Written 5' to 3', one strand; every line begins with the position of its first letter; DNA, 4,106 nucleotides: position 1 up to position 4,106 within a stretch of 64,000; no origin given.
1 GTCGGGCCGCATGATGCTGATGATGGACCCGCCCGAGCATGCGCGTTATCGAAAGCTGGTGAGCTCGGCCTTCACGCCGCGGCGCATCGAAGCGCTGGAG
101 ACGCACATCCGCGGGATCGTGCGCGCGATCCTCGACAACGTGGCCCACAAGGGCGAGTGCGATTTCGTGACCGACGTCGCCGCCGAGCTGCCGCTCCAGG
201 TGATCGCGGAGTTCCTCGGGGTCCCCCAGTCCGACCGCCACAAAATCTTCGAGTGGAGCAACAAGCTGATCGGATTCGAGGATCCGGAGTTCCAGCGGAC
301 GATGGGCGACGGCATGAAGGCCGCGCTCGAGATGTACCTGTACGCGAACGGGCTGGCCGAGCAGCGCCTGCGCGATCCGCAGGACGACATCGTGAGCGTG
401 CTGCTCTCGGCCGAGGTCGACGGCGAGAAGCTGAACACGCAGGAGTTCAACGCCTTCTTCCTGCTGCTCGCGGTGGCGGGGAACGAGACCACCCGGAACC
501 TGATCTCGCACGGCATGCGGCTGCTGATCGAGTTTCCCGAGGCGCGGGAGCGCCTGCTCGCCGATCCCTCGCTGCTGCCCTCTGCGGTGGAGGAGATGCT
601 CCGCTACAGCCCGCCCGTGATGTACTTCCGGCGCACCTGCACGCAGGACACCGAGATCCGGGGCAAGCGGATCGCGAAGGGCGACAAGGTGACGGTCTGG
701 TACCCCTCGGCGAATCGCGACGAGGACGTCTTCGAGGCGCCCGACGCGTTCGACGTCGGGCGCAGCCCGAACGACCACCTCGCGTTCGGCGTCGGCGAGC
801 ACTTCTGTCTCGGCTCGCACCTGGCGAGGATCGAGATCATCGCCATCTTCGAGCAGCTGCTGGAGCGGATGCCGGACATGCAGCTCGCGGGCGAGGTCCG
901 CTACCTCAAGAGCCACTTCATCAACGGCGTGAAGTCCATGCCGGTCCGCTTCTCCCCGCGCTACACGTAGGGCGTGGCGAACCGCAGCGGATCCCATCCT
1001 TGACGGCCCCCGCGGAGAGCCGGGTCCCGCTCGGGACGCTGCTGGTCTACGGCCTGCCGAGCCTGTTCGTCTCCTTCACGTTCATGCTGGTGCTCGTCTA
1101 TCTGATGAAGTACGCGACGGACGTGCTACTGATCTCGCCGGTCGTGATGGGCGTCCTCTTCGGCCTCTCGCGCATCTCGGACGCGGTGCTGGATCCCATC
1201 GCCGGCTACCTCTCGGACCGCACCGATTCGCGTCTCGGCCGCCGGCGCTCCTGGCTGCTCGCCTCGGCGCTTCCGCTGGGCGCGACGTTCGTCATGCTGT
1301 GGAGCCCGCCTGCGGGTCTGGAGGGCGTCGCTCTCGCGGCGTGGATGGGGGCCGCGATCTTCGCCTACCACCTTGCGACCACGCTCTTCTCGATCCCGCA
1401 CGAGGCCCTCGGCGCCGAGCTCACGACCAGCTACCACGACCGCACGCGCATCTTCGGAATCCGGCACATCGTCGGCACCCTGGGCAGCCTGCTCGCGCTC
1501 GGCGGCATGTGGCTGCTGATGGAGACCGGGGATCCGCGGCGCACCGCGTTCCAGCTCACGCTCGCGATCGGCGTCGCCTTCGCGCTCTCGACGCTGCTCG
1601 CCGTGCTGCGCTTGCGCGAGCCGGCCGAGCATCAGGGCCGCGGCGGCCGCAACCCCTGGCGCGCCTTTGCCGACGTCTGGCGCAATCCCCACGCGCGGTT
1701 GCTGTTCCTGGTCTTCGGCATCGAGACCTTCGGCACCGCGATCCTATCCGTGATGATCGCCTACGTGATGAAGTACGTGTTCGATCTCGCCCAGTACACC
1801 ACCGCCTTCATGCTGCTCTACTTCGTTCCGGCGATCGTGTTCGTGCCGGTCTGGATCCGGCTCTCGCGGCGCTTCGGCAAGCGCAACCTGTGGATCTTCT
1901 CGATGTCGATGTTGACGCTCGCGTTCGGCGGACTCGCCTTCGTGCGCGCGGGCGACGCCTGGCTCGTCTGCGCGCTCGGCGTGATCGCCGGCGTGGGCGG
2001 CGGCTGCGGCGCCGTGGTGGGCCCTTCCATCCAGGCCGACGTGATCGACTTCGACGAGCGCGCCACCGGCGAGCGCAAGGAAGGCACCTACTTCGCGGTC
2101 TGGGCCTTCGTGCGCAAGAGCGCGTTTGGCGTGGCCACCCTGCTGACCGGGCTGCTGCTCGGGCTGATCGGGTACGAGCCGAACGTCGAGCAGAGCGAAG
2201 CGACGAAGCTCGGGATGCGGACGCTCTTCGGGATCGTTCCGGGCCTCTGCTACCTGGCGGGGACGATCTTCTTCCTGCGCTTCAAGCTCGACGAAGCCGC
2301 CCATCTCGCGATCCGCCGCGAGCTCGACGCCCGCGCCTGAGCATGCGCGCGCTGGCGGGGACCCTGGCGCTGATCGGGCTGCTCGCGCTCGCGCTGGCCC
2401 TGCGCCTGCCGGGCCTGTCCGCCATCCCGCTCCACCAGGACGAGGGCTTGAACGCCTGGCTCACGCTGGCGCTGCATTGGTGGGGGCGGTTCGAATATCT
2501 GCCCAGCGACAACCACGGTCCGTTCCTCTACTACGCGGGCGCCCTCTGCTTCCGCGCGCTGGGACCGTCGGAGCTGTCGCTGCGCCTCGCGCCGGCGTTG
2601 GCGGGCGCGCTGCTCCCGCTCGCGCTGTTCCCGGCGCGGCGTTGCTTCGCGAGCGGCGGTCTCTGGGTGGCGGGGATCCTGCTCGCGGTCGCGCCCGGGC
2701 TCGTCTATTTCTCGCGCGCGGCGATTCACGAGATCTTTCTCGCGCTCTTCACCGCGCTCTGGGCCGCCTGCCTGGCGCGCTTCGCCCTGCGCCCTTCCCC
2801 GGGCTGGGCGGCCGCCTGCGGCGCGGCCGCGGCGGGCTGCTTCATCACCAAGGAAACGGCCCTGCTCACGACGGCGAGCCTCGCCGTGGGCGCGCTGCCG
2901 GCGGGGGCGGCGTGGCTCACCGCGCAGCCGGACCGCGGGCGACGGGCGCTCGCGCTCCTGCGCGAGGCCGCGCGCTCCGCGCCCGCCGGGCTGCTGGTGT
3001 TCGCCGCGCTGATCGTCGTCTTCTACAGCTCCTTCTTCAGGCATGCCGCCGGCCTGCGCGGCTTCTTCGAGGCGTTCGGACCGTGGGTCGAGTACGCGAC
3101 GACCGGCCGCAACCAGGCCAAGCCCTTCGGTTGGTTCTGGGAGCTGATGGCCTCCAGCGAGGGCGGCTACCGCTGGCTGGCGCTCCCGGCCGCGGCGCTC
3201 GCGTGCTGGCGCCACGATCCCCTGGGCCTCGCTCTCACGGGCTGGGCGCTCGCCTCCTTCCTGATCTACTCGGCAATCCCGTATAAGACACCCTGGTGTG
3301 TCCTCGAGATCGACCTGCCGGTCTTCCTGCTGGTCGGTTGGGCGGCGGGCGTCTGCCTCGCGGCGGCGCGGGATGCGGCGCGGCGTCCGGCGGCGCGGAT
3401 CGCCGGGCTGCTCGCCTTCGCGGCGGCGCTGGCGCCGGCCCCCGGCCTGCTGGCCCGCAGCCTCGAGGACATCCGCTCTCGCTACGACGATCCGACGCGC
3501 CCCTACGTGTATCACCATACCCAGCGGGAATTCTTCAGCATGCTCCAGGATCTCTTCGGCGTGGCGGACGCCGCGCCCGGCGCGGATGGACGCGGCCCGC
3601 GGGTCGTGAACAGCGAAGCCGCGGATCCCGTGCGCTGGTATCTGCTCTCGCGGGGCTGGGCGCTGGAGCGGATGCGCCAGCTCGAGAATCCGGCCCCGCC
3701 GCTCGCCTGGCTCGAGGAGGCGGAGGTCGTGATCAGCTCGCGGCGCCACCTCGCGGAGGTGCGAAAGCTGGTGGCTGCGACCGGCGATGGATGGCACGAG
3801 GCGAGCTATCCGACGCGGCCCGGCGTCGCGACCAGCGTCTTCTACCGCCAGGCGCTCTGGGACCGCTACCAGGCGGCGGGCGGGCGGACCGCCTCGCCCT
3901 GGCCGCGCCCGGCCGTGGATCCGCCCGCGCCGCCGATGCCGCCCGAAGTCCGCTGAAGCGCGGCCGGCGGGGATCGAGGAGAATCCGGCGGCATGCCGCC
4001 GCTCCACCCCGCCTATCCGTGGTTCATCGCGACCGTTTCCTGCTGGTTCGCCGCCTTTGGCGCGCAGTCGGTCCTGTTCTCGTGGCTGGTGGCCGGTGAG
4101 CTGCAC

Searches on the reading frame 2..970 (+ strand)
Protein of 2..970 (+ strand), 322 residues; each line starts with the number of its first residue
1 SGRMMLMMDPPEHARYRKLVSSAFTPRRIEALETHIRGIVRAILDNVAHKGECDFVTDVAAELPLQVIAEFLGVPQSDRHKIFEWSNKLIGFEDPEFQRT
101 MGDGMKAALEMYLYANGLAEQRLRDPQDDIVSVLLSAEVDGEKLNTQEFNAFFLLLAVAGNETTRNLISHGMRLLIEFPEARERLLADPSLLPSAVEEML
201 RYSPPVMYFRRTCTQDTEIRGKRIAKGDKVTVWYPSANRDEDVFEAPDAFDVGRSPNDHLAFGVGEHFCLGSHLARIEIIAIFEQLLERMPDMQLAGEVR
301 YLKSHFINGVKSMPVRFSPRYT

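Call 33: search_protein_families(library=pfam, proteins=[window:2-970:+], max_evalue=0.001)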
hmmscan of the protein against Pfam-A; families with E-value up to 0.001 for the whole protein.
window:2-970:+ (322 aa): 1 family
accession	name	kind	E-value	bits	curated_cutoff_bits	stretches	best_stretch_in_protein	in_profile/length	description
PF00067.27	p450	-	7.9e-29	101.2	22.8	1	124-289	232-431/462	Cytochrome P450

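Call 38: search_solved_structures(query=window:2-970:+, max_evalue=1e-30)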
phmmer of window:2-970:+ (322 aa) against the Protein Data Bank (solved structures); distinct sequences matched with E-value up to 1e-30: 342 (the best 60 are shown).
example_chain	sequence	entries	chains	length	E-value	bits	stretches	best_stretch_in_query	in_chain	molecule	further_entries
8vxi_A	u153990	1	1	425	2.3e-128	431.2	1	3-320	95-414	CYP125MRCA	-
8vxg_A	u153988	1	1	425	2.9e-127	427.6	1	3-320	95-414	CYP125MRCA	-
2wm4_A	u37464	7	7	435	3.4e-90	305.8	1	5-318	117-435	PUTATIVE CYTOCHROME P450 124 | Methyl-branched lipid omega-hydroxylase | CYP124 in complex with inhibitor carbethoxyhexyl imidazole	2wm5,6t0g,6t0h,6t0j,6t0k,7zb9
6t0f_A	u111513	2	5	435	3.4e-90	305.8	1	5-318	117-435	Methyl-branched lipid omega-hydroxylase | CYP124 in complex with inhibitor compound 5'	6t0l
8fjo_A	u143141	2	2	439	6e-86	291.9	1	5-319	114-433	Cytochrome P450 124A1, Cyp124A1 | Cytochrome P450 124A1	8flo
6cvc_A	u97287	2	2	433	1.1e-85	291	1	5-318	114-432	Cytochrome P450 124A1, Cyp124A1 | Cytochrome P450 124A1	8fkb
8gdi_A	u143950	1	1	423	1.4e-85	290.7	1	5-318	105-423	Cytochrome P450 124A1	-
5dqn_A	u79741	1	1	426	6.9e-83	281.8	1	4-317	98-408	Cytochrome P450 CYP125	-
4apy_A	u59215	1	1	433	7.3e-83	281.8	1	4-317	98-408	P450 HEME-THIOLATE PROTEIN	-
6bld_A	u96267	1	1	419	7.3e-80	271.9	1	4-317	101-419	Cytochrome P450 268A2 Cyp268A2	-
7qke_A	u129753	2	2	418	2.8e-79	270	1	4-320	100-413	Steroid C26-monooxygenase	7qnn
2xn8_A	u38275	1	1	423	9.6e-79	268.2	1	4-320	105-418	PUTATIVE CYTOCHROME P450 125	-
2xc3_A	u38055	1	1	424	9.7e-79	268.2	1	4-320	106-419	PUTATIVE CYTOCHROME P450 125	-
7qwn_A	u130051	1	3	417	1e-78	268.2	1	4-320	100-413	Steroid C26-monooxygenase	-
7r1i_A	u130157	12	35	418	1e-78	268.2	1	4-320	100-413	Steroid C26-monooxygenase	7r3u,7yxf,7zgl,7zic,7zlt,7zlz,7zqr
2x5l_A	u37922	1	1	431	1e-78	268.2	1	4-320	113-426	PUTATIVE CYTOCHROME P450 125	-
3ivy_A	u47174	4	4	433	1.1e-78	268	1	4-320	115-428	Cytochrome P450 CYP125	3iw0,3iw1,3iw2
2x5w_A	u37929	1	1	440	1.2e-78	267.9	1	4-320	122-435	PUTATIVE CYTOCHROME P450 125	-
2xkr_A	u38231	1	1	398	8.5e-76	258.6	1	4-319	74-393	PUTATIVE CYTOCHROME P450 142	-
7smz_A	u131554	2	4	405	1.1e-72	248.3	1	4-320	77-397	Cytochrome P450 142A3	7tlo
7sh5_A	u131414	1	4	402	1.2e-72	248.3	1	4-320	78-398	Cytochrome P450 142A3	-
1cpt_A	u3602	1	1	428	1.1e-70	241.7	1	6-318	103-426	CYTOCHROME P450-TERP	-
8euh_A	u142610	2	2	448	1.3e-70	241.5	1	6-318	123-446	Cytochrome P450-terp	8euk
8eul_A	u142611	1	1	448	1.8e-70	241.1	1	6-318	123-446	Cytochrome P450-terp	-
2yoo_A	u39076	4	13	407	3.7e-70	240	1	5-320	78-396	P450 HEME-THIOLATE PROTEIN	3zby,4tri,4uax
5ofq_A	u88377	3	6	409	7e-70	239.1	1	4-318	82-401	Cytochrome P450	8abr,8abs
5l90_A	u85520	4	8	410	1.8e-69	237.8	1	2-317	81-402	Cytochrome P450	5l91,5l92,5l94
5li6_A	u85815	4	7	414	8.3e-68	232.3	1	2-315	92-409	Putative cytochrome P450 126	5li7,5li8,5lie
4rm4_A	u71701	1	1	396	7.1e-66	226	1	2-316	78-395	Cytochrome P450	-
3ejb_B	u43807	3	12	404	1.1e-65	225.4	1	3-319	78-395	Biotin biosynthesis cytochrome P450-like enzyme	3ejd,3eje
4yzr_A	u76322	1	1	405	8.1e-65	222.5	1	5-318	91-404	Polyketide biosynthesis cytochrome P450 PksS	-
4l0e_A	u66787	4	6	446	2.1e-64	221.2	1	2-320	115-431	P450 monooxygenase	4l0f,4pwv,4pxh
7y9o_A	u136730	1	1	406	2.4e-64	220.9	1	3-312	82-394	Cytochrome P450 monooxygenase YjiB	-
8yhn_A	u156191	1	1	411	5.8e-64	219.7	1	5-315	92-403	Cytochrome P450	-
6gk5_A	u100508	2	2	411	7.2e-64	219.4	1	4-317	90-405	Cytochrome P450 CYP267B1 protein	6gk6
6gmf_A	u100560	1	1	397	7.7e-64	219.3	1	5-317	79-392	Putative cytochrome P450 hydroxylase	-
5z9i_A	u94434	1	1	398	8e-64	219.2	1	8-315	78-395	Putative P450-like enzyme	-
5z9j_A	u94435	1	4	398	5.5e-63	216.5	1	8-315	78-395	Putative P450-like enzyme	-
7y97_A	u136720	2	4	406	2e-62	214.6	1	3-295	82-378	Cytochrome P450 monooxygenase YjiB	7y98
3tkt_A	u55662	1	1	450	5.1e-62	213.3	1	5-318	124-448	Cytochrome P450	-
9vgm_A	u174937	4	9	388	2.1e-61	211.3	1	8-294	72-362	Cytochrome P450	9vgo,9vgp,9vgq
4e2p_A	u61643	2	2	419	6.9e-61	209.6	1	5-318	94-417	Cytochrome P450 107B1 (P450CVIIB1)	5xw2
9vgn_A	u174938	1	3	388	2.9e-60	207.6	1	8-294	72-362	Cytochrome P450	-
6hqw_A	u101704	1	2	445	5.5e-59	203.3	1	4-318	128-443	Cytochrome P450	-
5vws_A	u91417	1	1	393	7.1e-59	203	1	6-316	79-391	Cytochrome P450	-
5cje_A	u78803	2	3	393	7.1e-59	203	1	2-317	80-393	Cytochrome P450 hydroxylase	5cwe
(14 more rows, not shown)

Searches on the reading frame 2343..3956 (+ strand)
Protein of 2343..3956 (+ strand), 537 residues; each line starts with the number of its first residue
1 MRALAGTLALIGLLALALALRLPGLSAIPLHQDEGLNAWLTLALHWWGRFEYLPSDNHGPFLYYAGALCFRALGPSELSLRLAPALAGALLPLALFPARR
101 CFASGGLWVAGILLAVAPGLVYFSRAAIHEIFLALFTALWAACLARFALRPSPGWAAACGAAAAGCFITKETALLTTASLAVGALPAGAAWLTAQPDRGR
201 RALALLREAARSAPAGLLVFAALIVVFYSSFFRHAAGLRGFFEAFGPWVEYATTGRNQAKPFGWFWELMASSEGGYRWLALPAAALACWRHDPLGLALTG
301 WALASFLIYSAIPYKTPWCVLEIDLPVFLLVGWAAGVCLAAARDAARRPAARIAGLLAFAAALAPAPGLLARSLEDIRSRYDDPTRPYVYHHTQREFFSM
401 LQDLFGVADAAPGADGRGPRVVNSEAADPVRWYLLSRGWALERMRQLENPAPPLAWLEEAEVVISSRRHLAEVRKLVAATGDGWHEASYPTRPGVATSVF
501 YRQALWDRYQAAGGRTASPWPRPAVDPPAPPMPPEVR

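Call 47: find_encoding_contigs(protein=window:2343-3956:+, flank=10000, max_places=3)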
Protein window:2343-3956:+ (537 aa): 7 contigs read that carry it; 3 places shown.
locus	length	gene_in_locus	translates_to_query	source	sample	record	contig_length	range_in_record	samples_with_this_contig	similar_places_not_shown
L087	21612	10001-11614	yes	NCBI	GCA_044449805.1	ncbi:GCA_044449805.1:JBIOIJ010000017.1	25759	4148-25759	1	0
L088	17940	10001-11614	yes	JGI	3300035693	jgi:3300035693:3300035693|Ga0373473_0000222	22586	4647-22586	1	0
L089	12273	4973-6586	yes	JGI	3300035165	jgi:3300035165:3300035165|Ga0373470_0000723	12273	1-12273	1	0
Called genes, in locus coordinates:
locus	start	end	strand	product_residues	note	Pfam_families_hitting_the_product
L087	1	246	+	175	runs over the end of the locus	PF00583:Acetyltransf_1, PF13673:Acetyltransf_10 (weak), PF13508:Acetyltransf_7, PF08445:FR47 (faint)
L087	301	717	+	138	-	-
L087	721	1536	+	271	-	PF04909:Amidohydro_2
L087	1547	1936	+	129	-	PF20337:DUF6632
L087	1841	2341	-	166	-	PF10604:Polyketide_cyc2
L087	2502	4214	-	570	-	-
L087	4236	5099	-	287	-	PF14539:DUF4442 (faint), PF13622:4HBT_3 (weak), PF03061:4HBT (faint)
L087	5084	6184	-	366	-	PF08240:ADH_N, PF00107:ADH_zinc_N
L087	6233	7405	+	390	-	PF04909:Amidohydro_2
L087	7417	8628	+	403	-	PF00067:p450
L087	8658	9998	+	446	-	PF07690:MFS_1, PF13347:MFS_2, PF07690:MFS_1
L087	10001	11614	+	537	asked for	PF13231:PMT_2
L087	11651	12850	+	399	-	PF05977:MFS_3, PF07690:MFS_1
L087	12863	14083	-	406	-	PF00248:Aldo_ket_red, PF13187:Fer4_9 (weak)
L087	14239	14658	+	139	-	PF04020:Phage_holin_4_2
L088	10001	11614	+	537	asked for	PF13231:PMT_2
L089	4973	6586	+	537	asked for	PF13231:PMT_2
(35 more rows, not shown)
